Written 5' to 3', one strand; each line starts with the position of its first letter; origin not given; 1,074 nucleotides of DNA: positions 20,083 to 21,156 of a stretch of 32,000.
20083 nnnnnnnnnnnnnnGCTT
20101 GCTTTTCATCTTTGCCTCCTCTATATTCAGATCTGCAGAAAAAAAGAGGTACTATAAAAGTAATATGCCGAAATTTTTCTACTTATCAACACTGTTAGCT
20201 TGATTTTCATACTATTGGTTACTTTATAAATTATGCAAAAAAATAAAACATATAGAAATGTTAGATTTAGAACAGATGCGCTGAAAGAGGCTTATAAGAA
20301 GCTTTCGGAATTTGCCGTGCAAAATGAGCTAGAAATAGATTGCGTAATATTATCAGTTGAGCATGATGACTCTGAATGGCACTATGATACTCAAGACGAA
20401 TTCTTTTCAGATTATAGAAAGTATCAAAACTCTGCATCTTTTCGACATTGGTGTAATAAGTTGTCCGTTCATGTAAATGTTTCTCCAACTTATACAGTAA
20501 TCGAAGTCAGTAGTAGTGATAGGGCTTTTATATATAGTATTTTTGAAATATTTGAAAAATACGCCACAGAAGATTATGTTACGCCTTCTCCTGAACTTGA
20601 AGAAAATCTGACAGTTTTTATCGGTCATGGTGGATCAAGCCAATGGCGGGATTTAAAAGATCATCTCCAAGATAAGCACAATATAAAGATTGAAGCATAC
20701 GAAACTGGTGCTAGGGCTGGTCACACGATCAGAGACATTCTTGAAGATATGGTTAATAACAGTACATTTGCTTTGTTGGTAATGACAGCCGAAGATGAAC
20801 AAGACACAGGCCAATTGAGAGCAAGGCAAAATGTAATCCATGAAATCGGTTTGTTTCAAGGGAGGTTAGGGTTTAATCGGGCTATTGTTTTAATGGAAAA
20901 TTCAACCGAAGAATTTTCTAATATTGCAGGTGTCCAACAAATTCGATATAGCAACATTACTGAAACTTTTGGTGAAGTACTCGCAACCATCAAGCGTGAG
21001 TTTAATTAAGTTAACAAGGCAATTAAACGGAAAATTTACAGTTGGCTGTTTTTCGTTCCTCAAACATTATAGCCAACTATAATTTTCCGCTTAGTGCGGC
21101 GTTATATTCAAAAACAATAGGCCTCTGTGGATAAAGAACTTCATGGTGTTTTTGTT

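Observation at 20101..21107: Orphan TIR-like (CAP12/Pycsar-effector type) protein with an unknown N-terminal domain, packaged like an integron cassette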

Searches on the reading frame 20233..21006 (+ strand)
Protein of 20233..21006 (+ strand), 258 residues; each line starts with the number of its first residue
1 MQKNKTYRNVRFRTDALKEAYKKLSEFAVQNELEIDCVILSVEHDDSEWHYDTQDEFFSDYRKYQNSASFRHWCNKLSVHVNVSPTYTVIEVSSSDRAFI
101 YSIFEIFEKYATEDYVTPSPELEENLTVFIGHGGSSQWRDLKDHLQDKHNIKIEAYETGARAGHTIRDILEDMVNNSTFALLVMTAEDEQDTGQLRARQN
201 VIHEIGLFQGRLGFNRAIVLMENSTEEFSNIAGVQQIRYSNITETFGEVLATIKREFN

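Call 3: search_protein_families(library=pfam, proteins=[window:20233-21006:+], max_evalue=1)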
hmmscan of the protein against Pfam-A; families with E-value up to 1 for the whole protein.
window:20233-21006:+ (258 aa): 2 families
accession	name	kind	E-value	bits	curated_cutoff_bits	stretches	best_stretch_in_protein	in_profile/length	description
PF10137.14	CAP12-PCTIR_TIR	-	5e-29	101.2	24.7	1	128-240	2-118/119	CAP12/Pycsar effector protein, TIR domain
PF23252.1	KH_PARP14_5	-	0.28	11.8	23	0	136-152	13-29/70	PARP14, fifth type I KH domain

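Call 4: search_protein_families(library=padloc, proteins=[window:20233-21006:+], max_evalue=1)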
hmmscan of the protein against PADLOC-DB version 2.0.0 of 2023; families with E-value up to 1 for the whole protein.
window:20233-21006:+ (258 aa): 9 families
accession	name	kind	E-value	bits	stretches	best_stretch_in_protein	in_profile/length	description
PDLC05007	PDC-S35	-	7.9e-15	53.2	1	17-241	29-253/278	-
PDLC05005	PDC-S35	-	1.3e-14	52.6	1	116-243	109-240/264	-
PDLC05004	PDC-S35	-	3.4e-14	51.1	1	97-243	88-242/265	-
PDLC00729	Effector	-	4e-14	50.8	1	139-257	19-141/310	TIR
PDLC05003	PDC-S35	-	8.8e-14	49.6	1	107-250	71-225/245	-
PDLC02371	PycTIR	-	1.5e-13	48.7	1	126-246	152-267/288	-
PDLC05006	PDC-S35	-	2.7e-13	47.8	1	118-250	75-215/231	-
PDLC00731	Effector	-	5.7e-13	46.5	1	140-243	171-279/306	TIR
PDLC00732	Effector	-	8.4e-11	39.3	1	161-241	188-273/301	TIR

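Call 5: search_protein_families(library=ncbifam, proteins=[window:20233-21006:+], max_evalue=1)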
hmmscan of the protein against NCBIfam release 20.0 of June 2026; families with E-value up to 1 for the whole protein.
window:20233-21006:+ (258 aa): 2 families
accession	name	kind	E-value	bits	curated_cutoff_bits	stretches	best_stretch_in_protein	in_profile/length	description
NF050171.1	CDNTAsCap12CFB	equivalog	9.4e-11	41.5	450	1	177-257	57-141/305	CBASS system CD-NTase-associated NAD(+) hydrolase Cap12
NF050172.1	CDNTAsCap12CFB2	equivalog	2.3e-09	36.9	450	1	178-247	56-128/312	CBASS system CD-NTase-associated NAD(+) hydrolase Cap12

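Call 10: find_homologous_proteins(query=window:20233-21006:+)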
Query window:20233-21006:+ (258 aa): 5657 proteins with E <= 0.001 among 5892 candidates; the best 120 are listed.
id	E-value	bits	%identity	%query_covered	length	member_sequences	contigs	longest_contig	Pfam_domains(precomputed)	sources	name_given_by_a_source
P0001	1.0e-168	577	100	100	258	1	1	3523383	PF10137.15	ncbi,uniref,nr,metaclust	ncbi:TIR domain-containing protein [Desulfotalea psychrophila]|uniref:CD-NTase-associated protein 12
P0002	5.5e-144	496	85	100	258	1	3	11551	PF10137.15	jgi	jgi:predicted nucleotide-binding protein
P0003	2.1e-121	422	74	100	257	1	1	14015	PF10137.15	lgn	-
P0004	1.6e-115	403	72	100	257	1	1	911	PF10137.15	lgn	-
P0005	6.7e-104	365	66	100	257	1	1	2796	PF10137.15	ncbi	-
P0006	1.5e-102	360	64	100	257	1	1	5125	PF10137.15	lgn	-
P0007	2.0e-101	357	65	100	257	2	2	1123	PF10137.15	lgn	-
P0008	1.6e-99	350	65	100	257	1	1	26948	PF10137.15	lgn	-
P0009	1.2e-98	347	63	100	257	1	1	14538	PF10137.15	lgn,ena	-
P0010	3.9e-97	342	63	100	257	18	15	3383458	PF10137.15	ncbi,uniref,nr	ncbi:nucleotide-binding protein [Vibrio parahaemolyticus]|uniref:TIR domain-containing protein n=1 T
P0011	3.3e-96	339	64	100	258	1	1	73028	PF10137.15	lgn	-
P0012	6.1e-96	339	63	100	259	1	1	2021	PF10137.15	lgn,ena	-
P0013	6.9e-96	338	64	100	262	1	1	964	PF10137.15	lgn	-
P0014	1.1e-93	331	61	100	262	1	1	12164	PF10137.15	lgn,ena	-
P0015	1.1e-91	325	52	100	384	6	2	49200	PF10137.15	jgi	jgi:predicted nucleotide-binding protein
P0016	3.4e-91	323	60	100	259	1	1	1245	PF10137.15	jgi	jgi:predicted nucleotide-binding protein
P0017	3.0e-90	320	50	100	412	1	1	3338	PF10137.15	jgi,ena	-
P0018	7.2e-90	319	60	100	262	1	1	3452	PF10137.15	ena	-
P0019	1.3e-88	315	59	100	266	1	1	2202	PF10137.15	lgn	-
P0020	1.2e-87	311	56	100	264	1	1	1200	PF10137.15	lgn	-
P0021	1.4e-87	311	57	100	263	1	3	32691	PF10137.15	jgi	jgi:hypothetical protein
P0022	8.3e-87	309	57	100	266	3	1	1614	PF10137.15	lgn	-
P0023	1.5e-86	308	57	100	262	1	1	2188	PF10137.15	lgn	-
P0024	3.0e-86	307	56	100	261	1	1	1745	PF10137.15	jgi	jgi:predicted nucleotide-binding protein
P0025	5.4e-86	306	50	100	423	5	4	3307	PF10137.15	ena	-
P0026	6.4e-86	306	57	100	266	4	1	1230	PF10137.15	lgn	-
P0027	6.7e-86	306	56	100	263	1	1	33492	PF10137.15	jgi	jgi:predicted nucleotide-binding protein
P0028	7.7e-86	305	48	100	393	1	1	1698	PF10137.15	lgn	-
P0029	1.5e-85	305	49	100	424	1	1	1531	PF10137.15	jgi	jgi:predicted nucleotide-binding protein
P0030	2.0e-85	304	51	100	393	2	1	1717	PF10137.15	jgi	jgi:hypothetical protein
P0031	4.8e-85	303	54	100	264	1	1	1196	PF10137.15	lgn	-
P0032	5.5e-85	303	55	100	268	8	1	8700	PF10137.15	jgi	jgi:predicted nucleotide-binding protein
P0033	6.0e-85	303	56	100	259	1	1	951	PF10137.15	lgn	-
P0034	1.7e-84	301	55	100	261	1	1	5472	PF10137.15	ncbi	ncbi:MAG: nucleotide-binding protein [Nitrospiraceae bacterium]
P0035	2.1e-84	301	56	100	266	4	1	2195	PF10137.15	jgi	jgi:predicted nucleotide-binding protein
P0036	4.2e-84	300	56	100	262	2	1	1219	PF10137.15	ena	-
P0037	1.0e-83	298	56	100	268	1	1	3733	PF10137.15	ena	-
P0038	1.7e-83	298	55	100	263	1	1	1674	PF10137.15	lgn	-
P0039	2.2e-83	297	56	100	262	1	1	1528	PF10137.15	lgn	-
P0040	2.3e-83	297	58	100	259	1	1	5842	PF10137.15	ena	-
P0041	2.3e-83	297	55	100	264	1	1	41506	PF10137.15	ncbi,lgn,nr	ncbi:MAG: nucleotide-binding protein [Nitrospinae bacterium]|nr:nucleotide-binding protein [Nitrospi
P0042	2.3e-83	297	54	100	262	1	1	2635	PF10137.15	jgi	jgi:predicted nucleotide-binding protein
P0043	2.3e-83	297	54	100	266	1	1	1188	PF10137.15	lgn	-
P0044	2.6e-83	297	52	100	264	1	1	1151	PF10137.15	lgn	-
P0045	3.7e-83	297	55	100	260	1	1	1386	PF10137.15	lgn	-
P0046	4.4e-83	296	56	100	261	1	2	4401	PF10137.15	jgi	jgi:predicted nucleotide-binding protein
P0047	7.3e-83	296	55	100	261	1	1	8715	PF10137.15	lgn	-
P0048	9.5e-83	295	57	100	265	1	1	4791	PF10137.15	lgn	-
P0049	1.0e-82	295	56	100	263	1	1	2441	PF10137.15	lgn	-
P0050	1.1e-82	295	56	100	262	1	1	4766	PF10137.15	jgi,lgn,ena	-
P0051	1.6e-82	295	56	100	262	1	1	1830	PF10137.15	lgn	-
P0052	1.8e-82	294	55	100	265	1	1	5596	PF10137.15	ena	-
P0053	2.1e-82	294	55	100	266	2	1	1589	PF10137.15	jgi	jgi:predicted nucleotide-binding protein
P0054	4.1e-82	293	53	100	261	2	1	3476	PF10137.15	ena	-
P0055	4.4e-82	293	53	100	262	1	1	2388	PF10137.15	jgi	jgi:predicted nucleotide-binding protein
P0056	4.5e-82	293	55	100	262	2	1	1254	PF10137.15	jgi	jgi:predicted nucleotide-binding protein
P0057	4.6e-82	293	55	100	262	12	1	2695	PF10137.15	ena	-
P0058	5.4e-82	293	56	100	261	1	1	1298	PF10137.15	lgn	-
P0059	5.5e-82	293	54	100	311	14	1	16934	PF10137.15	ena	-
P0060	6.2e-82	293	56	100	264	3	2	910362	PF10137.15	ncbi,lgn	ncbi:MAG: nucleotide-binding protein [Pseudomonadota bacterium]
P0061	6.3e-82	293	70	72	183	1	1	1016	PF10137.15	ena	-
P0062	7.0e-82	293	55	100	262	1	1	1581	PF10137.15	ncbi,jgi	jgi:predicted nucleotide-binding protein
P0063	7.1e-82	292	53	100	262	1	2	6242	PF10137.15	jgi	jgi:predicted nucleotide-binding protein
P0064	7.5e-82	292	56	100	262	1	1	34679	PF10137.15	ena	-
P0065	8.7e-82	292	55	100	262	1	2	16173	PF10137.15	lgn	-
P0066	9.9e-82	292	57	100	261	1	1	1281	PF10137.15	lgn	-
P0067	1.4e-81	292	55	100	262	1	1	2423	PF10137.15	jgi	jgi:predicted nucleotide-binding protein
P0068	1.6e-81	291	54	100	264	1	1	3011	PF10137.15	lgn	-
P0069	2.1e-81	291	54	100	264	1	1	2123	PF10137.15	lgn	-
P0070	2.4e-81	291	54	100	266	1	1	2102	PF10137.15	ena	-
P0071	2.5e-81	291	53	100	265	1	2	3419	PF10137.15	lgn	-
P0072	2.6e-81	291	55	100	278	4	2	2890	PF10137.15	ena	-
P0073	2.8e-81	291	55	100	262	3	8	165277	PF10137.15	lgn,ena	-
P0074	3.1e-81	290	54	99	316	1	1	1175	PF10137.15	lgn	-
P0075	3.1e-81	290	56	100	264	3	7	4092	PF10137.15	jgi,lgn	jgi:predicted nucleotide-binding protein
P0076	3.1e-81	290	56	100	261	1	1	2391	PF10137.15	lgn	-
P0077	3.6e-81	290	53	100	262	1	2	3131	PF10137.15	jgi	jgi:Predicted nucleotide-binding protein containing TIR-like domain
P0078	3.7e-81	290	54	100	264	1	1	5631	PF10137.15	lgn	-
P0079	4.0e-81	290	52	100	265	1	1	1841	PF10137.15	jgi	jgi:predicted nucleotide-binding protein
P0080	4.1e-81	290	58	94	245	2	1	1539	PF10137.15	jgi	jgi:Predicted nucleotide-binding protein containing TIR-like domain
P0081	5.7e-81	290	54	100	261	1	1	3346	PF10137.15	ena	-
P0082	8.1e-81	289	54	100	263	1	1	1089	PF10137.15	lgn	-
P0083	1.2e-80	288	53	100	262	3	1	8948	PF10137.15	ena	-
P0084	1.3e-80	288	54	100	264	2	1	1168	PF10137.15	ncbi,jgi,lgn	-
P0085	1.9e-80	288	48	100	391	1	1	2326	PF10137.15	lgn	-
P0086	2.2e-80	288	54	100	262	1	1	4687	PF10137.15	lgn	-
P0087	2.2e-80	288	57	100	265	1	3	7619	PF10137.15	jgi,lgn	jgi:hypothetical protein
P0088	2.4e-80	287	53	100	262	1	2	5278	PF10137.15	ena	-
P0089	3.0e-80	287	56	100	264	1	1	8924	PF10137.15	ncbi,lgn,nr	ncbi:MAG: nucleotide-binding protein [Methylococcales bacterium]|nr:nucleotide-binding protein [Meth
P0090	3.6e-80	287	56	100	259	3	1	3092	PF10137.15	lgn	-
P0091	3.7e-80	287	53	100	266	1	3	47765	PF10137.15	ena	-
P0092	4.3e-80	287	53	100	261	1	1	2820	PF10137.15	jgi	jgi:predicted nucleotide-binding protein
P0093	4.4e-80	287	53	100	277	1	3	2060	PF10137.15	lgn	-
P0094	1.0e-79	285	53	100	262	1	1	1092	PF10137.15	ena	-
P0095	1.0e-79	285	52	100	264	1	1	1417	PF10137.15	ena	-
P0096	1.5e-79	285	54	100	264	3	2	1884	PF10137.15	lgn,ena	-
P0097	1.7e-79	285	56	100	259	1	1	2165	PF10137.15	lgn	-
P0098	2.0e-79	285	54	100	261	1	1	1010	PF10137.15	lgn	-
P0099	2.0e-79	284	53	100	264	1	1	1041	PF10137.15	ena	-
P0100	2.1e-79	284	54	100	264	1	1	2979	PF10137.15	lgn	-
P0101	2.4e-79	284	55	100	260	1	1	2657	PF10137.15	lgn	-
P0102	2.5e-79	284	54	100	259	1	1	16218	PF10137.15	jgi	jgi:predicted nucleotide-binding protein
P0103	3.4e-79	284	54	100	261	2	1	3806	PF10137.15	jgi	jgi:predicted nucleotide-binding protein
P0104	3.8e-79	284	52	100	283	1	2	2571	PF10137.15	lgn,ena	-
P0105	4.1e-79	283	52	100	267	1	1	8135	PF10137.15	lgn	-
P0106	4.7e-79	283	54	100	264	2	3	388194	PF10137.15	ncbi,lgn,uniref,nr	ncbi:hypothetical protein LMG27952_03164 [Paraburkholderia hiiakae]|uniref:CD-NTase-associated prote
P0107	5.0e-79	283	54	100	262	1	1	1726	PF10137.15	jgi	jgi:predicted nucleotide-binding protein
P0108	5.4e-79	283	53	100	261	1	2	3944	PF10137.15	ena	-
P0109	5.9e-79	283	53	100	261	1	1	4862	PF10137.15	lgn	-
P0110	7.6e-79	283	53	100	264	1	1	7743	PF10137.15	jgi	jgi:predicted nucleotide-binding protein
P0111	7.8e-79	283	54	100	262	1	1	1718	PF10137.15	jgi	jgi:predicted nucleotide-binding protein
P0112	9.6e-79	282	53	100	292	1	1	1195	PF10137.15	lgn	-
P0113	1.1e-78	282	53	100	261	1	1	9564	PF10137.15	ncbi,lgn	-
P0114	1.2e-78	282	52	100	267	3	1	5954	PF10137.15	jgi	jgi:predicted nucleotide-binding protein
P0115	1.2e-78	282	51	100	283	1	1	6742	PF10137.15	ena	-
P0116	1.2e-78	282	53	100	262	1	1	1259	PF10137.15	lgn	-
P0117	1.3e-78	282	53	100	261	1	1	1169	PF10137.15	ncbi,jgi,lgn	-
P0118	1.3e-78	282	54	100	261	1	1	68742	PF10137.15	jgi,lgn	jgi:predicted nucleotide-binding protein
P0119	1.3e-78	282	53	100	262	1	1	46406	PF10137.15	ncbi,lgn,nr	ncbi:MAG: nucleotide-binding protein [Rhodocyclaceae bacterium]|nr:nucleotide-binding protein [Rhodo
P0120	1.5e-78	282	54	100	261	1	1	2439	PF10137.15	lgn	-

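Call 11: find_encoding_contigs(protein=window:20233-21006:+, flank=10000)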
Protein window:20233-21006:+ (258 aa): no gene with exactly this product is on record in the collection.

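Call 13: find_encoding_contigs(protein=P0010, flank=6000, max_places=4)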
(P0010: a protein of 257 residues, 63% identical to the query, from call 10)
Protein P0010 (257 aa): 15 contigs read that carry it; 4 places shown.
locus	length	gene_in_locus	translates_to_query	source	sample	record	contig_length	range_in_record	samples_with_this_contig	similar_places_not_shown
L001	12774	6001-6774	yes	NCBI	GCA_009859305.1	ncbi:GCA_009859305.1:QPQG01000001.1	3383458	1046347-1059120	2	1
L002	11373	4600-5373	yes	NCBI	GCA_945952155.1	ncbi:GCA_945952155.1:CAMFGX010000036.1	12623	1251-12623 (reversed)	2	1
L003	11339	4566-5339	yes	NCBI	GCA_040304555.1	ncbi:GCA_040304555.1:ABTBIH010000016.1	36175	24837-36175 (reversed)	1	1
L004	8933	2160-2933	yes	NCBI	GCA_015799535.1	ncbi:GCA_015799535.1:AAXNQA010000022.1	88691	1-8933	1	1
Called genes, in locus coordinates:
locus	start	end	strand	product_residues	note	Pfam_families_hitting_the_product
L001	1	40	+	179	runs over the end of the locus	PF00300:His_Phos_1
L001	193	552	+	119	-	-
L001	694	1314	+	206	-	-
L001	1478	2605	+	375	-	PF14022:DUF4238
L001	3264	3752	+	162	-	PF04463:2-thiour_desulf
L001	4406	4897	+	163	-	-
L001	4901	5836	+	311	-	PF19975:DO-GTPase1 (faint), PF19993:DO-GTPase2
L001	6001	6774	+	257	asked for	PF10137:CAP12-PCTIR_TIR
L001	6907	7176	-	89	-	-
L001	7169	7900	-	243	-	PF13988:DUF4225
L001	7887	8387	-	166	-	PF05638:T6SS_HCP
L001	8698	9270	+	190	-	-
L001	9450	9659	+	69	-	PF13127:DUF3955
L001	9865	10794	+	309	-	-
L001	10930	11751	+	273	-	PF26348:SRA_ScoMcrA, PF01844:HNH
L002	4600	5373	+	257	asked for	PF10137:CAP12-PCTIR_TIR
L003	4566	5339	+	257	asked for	PF10137:CAP12-PCTIR_TIR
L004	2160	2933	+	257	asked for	PF10137:CAP12-PCTIR_TIR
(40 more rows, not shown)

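Call 14: find_encoding_contigs(protein=P0002, flank=6000, max_places=3)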
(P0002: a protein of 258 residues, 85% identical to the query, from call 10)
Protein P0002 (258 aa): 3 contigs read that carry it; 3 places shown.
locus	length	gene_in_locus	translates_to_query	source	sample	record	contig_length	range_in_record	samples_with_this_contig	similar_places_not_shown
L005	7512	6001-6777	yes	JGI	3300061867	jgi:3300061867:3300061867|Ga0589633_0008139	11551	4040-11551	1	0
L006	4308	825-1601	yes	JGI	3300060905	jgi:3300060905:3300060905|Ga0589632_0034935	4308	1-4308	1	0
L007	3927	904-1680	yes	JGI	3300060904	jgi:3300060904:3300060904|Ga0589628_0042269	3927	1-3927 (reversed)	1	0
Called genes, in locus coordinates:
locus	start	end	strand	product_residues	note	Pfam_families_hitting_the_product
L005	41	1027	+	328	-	PF00892:EamA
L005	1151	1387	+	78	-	-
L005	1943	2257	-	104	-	-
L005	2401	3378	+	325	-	-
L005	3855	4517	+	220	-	-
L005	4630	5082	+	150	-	-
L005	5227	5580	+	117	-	-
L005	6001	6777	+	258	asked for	PF10137:CAP12-PCTIR_TIR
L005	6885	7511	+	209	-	?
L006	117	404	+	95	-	-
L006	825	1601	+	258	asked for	PF10137:CAP12-PCTIR_TIR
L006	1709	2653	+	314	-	PF11185:DUF2971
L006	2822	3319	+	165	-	-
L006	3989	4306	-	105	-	?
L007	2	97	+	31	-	?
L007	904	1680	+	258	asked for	PF10137:CAP12-PCTIR_TIR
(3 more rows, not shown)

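Call 22: find_related_loci(query=A2, collection=genome_contigs, flank=6000)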
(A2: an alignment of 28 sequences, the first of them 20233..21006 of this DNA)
Query A2 (258 aa) in genome_contigs; peptide patterns used: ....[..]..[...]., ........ (x = any residue, [..] = any of these).
381 stretches matched a pattern; 363 encode a relative of the query (tblastn E <= 1e-3); the best 80 are kept; 80 distinct loci.
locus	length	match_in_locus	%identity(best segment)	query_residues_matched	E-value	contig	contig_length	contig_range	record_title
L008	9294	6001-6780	57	1-257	1e-95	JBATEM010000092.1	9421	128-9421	MAG: Candidatus Macondimonas sp. isolate MFD10109_ilm_asm_bin14 k127_85056, whole genome shotgun sequence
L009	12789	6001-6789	55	1-258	1e-92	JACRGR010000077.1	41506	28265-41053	MAG: Nitrospinota bacterium isolate NC_groundwater_1756_Pr3_B-0.1um_59_45 SR-2_scaffold_141_3432917, whole genome shotgu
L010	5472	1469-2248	55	1-258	3e-92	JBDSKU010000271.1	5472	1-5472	MAG: Nitrospiraceae bacterium isolate cluster1_bin.353 k127_13283668, whole genome shotgun sequence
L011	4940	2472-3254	54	1-258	3e-92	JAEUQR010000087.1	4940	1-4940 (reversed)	MAG: Acidobacteria bacterium isolate new MAG-256 k141_4326357, whole genome shotgun sequence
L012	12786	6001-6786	53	1-257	1e-89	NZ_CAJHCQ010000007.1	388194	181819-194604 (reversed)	Paraburkholderia hiiakae strain LMG 27952 isolate LMG 27952, whole genome shotgun sequence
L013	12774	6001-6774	56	1-257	2e-87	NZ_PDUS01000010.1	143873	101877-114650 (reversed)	Pseudoalteromonas sp. 3D05 contig_7, whole genome shotgun sequence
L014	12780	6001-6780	56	1-257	1e-86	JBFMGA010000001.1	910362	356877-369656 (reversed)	MAG: Pseudomonadota bacterium isolate MAG285 MAG285_1, whole genome shotgun sequence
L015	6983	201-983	55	1-257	1e-86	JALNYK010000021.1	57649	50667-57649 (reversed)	MAG: Gallionella sp. isolate SO_2017_GW1 bin 129 NODE_2887_length_57649_cov_6.610253_OW334_2017, whole genome shotgun se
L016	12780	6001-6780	53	1-257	4e-85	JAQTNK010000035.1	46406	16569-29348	MAG: Rhodocyclaceae bacterium isolate STA_62 NODE_1491_length_46406_cov_5.996780_Sandtown_A, whole genome shotgun sequen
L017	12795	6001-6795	52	1-257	1e-83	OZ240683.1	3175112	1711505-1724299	MAG: Acidocella sp. isolate 529d0ceb-ceca-4f05-b480-c190bfef9dee genome assembly, chromosome: 1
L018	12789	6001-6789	50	1-258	3e-83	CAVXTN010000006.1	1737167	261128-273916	MAG: Candidatus Aminicenantes bacterium isolate MFD05942.bin.2.108 genome assembly, contig: contig_20254, whole genome s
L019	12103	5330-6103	50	1-258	2e-81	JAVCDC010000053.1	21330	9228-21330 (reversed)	MAG: Candidatus Tritonobacter lacicola isolate MAG_3300035698_867 Ga0374944_519716, whole genome shotgun sequence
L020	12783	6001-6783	50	1-258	7e-81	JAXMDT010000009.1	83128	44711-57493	MAG: Rickettsiales bacterium isolate STL-PRO43 C3.18.fa-9, whole genome shotgun sequence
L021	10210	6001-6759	53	1-257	7e-81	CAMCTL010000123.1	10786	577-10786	MAG: Flavobacterium psychrophilum isolate MsH-01oct19-117 genome assembly, contig: MsH-01oct19-C13323, whole genome shot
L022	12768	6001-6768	50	1-257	5e-81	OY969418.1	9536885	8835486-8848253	MAG: uncultured Acidobacteriota bacterium isolate MFD09212.bin.c.1 genome assembly, chromosome: 1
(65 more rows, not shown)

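Call 26: predict_structure(alignment_id=A2)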
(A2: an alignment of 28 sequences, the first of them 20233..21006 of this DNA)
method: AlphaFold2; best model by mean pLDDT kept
length: 258 residues; sequences in the alignment: 28
mean_pLDDT: 80.2   pTM: 0.48
mean pLDDT of the five models: 80.2, 78.9, 78.3, 78.2, 77.0
residues with pLDDT >= 90: 102; 70-90: 81; 50-70: 73; < 50: 2
segments of 3 or more residues with pLDDT < 50: none
pLDDT, mean of each block of 10 residues (from residue 1): 94 95 96 95 94 95 93 96 94 97 95 72 65 77 84 70 56 69 64 56 58 68 69 75 84 74
secondary structure, 60 per line:
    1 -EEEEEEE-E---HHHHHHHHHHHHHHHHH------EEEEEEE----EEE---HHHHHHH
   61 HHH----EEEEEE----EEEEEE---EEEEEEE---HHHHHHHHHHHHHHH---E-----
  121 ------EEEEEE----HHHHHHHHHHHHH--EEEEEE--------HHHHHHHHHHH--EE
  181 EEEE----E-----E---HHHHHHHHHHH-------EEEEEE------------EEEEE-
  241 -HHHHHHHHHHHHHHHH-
elements in order: E2-8 H14-30 E37-43 E48-50 H54-63 E68-73 E78-83 E87-93 H97-111 E127-132 H137-149 E152-157 H166-176 E179-184 H199-209 E217-222 E235-239 H242-257
